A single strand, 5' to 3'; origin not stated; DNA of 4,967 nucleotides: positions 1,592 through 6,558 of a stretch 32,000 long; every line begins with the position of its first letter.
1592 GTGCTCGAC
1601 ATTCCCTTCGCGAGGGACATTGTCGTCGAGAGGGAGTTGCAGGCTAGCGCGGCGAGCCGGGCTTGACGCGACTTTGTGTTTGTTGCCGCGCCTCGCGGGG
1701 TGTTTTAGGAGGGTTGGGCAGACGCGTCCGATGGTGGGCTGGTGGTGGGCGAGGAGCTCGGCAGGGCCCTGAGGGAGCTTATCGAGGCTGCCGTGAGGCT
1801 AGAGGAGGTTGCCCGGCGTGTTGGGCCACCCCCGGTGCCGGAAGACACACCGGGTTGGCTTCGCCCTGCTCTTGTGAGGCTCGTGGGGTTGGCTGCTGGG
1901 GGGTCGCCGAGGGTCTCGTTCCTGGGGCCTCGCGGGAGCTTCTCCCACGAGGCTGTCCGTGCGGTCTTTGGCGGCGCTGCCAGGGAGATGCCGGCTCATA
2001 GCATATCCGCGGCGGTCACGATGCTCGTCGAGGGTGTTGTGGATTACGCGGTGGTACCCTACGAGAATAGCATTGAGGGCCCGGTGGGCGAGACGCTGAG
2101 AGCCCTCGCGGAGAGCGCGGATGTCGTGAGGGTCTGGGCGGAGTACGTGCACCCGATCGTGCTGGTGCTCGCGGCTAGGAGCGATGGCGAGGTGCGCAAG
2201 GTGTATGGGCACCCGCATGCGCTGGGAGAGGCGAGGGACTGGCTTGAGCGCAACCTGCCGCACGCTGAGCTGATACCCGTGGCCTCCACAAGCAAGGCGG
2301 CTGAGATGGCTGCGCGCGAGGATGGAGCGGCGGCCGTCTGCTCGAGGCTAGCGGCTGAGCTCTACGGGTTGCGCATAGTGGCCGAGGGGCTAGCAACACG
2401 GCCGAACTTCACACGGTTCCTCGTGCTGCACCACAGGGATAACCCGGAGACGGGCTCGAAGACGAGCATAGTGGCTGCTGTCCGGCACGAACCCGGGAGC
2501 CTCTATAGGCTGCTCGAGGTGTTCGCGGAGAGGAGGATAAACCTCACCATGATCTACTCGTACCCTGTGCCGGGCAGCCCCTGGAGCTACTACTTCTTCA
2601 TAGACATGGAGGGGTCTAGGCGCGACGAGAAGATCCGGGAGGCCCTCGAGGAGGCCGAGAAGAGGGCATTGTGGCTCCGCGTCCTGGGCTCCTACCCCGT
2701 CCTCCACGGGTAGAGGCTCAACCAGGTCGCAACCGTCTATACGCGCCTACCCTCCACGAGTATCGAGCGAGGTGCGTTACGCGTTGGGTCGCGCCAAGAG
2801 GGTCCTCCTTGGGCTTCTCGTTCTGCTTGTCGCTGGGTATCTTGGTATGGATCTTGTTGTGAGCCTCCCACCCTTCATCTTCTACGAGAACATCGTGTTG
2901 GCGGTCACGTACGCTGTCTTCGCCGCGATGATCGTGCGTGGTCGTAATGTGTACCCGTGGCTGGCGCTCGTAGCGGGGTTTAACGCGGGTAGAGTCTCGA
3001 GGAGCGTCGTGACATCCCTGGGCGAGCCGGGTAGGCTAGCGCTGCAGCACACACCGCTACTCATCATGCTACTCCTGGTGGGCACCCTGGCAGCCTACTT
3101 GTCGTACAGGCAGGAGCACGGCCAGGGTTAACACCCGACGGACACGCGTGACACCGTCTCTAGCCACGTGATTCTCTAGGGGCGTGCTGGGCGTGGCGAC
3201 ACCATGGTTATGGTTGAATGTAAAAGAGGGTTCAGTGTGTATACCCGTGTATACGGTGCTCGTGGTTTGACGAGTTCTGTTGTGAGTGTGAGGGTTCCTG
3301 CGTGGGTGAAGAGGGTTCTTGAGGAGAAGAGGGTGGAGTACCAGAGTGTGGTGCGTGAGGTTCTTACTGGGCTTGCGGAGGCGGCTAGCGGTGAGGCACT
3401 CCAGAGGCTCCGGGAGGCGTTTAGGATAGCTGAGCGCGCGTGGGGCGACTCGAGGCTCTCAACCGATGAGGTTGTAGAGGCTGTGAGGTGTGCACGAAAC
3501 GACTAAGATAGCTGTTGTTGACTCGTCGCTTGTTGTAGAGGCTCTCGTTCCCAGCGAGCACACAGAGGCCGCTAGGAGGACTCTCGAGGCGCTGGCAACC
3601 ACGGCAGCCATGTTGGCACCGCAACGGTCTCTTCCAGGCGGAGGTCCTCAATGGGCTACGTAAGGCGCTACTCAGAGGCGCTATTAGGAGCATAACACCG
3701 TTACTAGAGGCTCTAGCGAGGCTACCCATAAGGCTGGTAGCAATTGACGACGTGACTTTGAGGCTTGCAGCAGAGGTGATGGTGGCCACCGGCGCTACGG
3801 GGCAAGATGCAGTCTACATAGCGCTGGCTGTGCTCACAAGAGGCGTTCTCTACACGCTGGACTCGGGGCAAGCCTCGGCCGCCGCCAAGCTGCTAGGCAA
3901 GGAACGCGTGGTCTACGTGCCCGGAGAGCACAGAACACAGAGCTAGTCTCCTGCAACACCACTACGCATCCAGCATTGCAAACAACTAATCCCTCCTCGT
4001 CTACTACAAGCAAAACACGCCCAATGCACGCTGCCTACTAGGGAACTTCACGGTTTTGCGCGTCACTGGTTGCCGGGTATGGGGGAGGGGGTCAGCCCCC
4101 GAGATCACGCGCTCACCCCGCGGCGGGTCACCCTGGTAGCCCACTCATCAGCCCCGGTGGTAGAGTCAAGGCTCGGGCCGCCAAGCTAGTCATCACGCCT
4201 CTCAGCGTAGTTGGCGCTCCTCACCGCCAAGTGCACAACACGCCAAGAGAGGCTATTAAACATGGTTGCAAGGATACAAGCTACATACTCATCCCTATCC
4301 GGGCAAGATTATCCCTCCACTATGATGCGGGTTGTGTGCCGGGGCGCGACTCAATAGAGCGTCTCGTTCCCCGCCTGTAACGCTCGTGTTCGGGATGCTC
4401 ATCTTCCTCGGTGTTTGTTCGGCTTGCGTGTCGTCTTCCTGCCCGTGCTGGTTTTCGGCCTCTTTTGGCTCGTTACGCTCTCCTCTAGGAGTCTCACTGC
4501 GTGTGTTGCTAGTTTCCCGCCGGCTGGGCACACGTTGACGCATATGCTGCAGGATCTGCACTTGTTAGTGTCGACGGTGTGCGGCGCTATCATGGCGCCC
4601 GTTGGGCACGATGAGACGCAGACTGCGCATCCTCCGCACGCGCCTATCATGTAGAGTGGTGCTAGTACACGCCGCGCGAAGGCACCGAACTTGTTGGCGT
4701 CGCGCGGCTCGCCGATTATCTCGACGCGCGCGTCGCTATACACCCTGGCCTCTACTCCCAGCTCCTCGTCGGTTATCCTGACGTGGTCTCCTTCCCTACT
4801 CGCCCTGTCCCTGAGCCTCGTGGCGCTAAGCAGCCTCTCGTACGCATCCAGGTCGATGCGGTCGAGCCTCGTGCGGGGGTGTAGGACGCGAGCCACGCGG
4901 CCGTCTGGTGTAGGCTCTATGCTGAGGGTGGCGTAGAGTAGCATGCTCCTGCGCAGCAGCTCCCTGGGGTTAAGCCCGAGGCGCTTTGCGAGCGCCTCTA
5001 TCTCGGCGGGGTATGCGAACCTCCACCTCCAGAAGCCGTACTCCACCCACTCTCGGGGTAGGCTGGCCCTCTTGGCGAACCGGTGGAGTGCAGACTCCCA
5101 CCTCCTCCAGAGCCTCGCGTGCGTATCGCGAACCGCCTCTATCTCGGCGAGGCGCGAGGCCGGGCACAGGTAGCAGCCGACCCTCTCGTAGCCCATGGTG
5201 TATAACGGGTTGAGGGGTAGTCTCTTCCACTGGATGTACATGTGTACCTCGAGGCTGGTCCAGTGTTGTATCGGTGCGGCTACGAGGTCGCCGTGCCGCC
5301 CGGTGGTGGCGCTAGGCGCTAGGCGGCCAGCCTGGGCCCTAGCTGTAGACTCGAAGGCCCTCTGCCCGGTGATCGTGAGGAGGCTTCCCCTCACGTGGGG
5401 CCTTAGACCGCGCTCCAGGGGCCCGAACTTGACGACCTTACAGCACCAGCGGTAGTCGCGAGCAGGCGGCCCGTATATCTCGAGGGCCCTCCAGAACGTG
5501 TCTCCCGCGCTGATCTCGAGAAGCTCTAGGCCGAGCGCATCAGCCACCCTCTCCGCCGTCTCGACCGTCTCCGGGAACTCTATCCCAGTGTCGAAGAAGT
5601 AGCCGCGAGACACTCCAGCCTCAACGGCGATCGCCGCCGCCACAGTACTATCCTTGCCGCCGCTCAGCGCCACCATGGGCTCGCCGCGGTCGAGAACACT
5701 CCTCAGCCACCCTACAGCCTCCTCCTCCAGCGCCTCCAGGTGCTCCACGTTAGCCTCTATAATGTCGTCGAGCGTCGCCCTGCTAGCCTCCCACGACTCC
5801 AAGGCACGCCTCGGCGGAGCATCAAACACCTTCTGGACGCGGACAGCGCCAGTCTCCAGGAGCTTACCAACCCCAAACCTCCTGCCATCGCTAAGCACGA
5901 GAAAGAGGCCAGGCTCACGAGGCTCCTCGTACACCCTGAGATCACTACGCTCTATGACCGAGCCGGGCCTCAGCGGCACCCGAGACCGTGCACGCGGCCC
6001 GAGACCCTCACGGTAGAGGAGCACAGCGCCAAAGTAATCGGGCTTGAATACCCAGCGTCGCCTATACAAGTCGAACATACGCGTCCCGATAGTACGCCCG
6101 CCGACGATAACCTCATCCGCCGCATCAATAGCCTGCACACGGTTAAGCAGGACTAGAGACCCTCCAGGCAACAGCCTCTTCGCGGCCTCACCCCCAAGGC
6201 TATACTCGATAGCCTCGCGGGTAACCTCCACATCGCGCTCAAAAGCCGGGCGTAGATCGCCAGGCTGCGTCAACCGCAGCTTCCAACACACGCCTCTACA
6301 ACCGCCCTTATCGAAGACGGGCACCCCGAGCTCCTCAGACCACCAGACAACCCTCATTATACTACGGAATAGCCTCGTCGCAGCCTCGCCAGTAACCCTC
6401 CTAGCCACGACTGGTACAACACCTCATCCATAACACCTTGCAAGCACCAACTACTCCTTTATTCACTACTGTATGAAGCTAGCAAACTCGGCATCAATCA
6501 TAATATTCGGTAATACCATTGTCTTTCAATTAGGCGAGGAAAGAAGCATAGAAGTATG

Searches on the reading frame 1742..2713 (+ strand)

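Call 58: search_protein_families(library=pfam, proteins=[window:1742-2713:+], max_evalue=0.00001)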
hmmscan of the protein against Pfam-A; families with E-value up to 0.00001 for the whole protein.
window:1742-2713:+ (323 aa): 2 families
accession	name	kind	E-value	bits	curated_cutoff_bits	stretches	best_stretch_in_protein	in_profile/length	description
PF00800.23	PDT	-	1.3e-51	175.4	25.2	1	58-233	1-180/181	Prephenate dehydratase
PF01842.31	ACT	-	4.3e-10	39.6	27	1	246-305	6-64/66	ACT domain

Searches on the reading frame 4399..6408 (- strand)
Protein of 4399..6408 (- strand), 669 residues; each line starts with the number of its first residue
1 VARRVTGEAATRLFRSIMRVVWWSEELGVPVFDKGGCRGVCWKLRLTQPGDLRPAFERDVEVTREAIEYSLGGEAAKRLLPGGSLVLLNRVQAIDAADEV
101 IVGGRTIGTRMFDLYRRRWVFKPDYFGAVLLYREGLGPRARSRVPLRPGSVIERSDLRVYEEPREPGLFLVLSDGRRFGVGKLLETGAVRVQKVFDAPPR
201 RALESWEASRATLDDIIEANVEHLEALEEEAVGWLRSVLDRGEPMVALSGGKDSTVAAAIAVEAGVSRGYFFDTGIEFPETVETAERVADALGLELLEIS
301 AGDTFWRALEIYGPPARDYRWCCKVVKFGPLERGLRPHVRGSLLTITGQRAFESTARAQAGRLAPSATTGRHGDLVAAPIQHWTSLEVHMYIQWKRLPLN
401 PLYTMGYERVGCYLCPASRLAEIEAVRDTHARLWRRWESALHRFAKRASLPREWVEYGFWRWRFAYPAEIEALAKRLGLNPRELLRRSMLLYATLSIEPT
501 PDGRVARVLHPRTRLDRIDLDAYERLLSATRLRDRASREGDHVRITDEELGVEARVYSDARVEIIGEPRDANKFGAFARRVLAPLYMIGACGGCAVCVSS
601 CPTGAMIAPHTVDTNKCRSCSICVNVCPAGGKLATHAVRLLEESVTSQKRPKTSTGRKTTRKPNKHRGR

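Call 16: find_related_loci(query=window:4402-6408:-, collection=genome_contigs, flank=10000)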
Query window:4402-6408:- (669 aa) in genome_contigs; peptide patterns used: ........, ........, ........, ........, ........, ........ (x = any residue, [..] = any of these).
22 stretches matched a pattern; 6 encode a relative of the query (tblastn E <= 1e-3); 6 distinct loci.
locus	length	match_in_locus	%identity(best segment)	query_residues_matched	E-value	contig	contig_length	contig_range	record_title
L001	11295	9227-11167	79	1-650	0e+0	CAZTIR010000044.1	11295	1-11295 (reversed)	MAG TPA_asm: uncultured Desulfurococcales archaeon isolate SRP163575_co1_291 genome assembly, contig: NODE_12663_length_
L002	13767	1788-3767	49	4-667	0e+0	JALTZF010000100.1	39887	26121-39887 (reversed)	MAG: Pyrodictiaceae archaeon isolate S141_metabat2_scaf2bin.116 S141_NODE_580_length_39887_cov_2.339864, whole genome sh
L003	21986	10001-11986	50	4-669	0e+0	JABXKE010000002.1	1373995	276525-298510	MAG: Pyrodictium sp. isolate DIMAG01 c_000000007261_partial_102228_164815, whole genome shotgun sequence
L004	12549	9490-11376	45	1-642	2e-165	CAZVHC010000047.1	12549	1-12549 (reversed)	MAG TPA_asm: uncultured Desulfurococcaceae archaeon isolate SRP141559_co1_74 genome assembly, contig: NODE_2847_length_1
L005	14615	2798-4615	29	23-629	2e-80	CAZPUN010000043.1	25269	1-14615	MAG TPA_asm: uncultured archaeon isolate binchicken_co219_458 genome assembly, contig: k141_371504, whole genome shotgun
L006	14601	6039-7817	35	3-628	1e-88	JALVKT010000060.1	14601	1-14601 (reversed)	MAG: Thermofilaceae archaeon isolate A1_metabat2_scaf2bin.208 A1_NODE_1690_length_14601_cov_93.483971, whole genome shot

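Call 58: search_protein_families(library=pfam, proteins=[window:4399-6408:-], max_evalue=0.00001)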
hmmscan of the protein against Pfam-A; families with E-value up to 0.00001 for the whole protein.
window:4399-6408:- (669 aa): 2 families
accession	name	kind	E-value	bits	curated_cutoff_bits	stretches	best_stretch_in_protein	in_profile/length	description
PF01507.26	PAPS_reduct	-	6.4e-36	124.4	22.5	1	244-417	2-174/175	Phosphoadenosine phosphosulfate reductase domain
PF12837.12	Fer4_6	-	5.2e-07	29.8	25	0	611-630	3-22/24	4Fe-4S binding domain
